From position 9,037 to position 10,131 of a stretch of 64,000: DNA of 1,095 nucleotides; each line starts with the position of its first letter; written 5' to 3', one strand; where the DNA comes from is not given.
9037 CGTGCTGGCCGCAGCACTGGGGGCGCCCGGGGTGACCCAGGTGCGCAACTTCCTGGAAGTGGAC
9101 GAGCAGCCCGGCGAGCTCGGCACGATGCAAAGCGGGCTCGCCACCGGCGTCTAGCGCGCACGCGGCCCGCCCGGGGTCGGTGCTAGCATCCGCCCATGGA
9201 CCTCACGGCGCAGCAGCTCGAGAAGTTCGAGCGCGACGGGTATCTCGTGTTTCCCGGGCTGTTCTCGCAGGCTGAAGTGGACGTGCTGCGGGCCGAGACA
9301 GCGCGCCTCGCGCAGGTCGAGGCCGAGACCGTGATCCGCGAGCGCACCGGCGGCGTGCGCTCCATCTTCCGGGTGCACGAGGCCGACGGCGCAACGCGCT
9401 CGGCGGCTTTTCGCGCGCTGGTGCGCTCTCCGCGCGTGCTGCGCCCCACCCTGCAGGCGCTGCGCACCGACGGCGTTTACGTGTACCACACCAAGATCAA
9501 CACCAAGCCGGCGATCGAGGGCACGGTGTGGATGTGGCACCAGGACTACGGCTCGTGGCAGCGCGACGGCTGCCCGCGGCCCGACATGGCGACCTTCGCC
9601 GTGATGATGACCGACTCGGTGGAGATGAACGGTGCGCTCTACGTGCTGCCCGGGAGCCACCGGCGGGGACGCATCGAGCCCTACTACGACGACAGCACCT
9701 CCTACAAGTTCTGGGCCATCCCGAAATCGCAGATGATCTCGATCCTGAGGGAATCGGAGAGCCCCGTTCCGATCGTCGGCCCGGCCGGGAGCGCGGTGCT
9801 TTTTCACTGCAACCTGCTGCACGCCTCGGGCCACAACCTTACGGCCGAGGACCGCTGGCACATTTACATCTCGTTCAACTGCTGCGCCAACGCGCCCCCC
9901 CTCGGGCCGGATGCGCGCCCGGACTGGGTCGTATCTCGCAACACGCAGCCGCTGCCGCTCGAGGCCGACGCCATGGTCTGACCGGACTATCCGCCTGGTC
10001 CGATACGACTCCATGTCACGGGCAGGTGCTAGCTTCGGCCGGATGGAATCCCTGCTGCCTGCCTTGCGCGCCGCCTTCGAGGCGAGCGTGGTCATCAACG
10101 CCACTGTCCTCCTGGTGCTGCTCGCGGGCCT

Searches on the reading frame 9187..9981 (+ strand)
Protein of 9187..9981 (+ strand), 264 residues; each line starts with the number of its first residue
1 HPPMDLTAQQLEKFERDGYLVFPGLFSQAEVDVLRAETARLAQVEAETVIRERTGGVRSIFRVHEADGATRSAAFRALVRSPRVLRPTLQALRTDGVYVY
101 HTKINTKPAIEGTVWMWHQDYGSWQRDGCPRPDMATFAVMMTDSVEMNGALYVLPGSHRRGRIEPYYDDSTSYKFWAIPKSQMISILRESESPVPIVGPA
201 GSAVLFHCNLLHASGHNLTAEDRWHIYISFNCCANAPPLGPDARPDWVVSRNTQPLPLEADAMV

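Call 45: search_protein_families(library=pfam, proteins=[window:9187-9981:+], max_evalue=0.001)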
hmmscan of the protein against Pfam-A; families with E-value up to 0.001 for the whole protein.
window:9187-9981:+ (264 aa): 1 family
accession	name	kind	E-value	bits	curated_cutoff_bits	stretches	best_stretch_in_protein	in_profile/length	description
PF05721.19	PhyH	-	3.7e-35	122.6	22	1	14-223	1-211/213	Phytanoyl-CoA dioxygenase (PhyH)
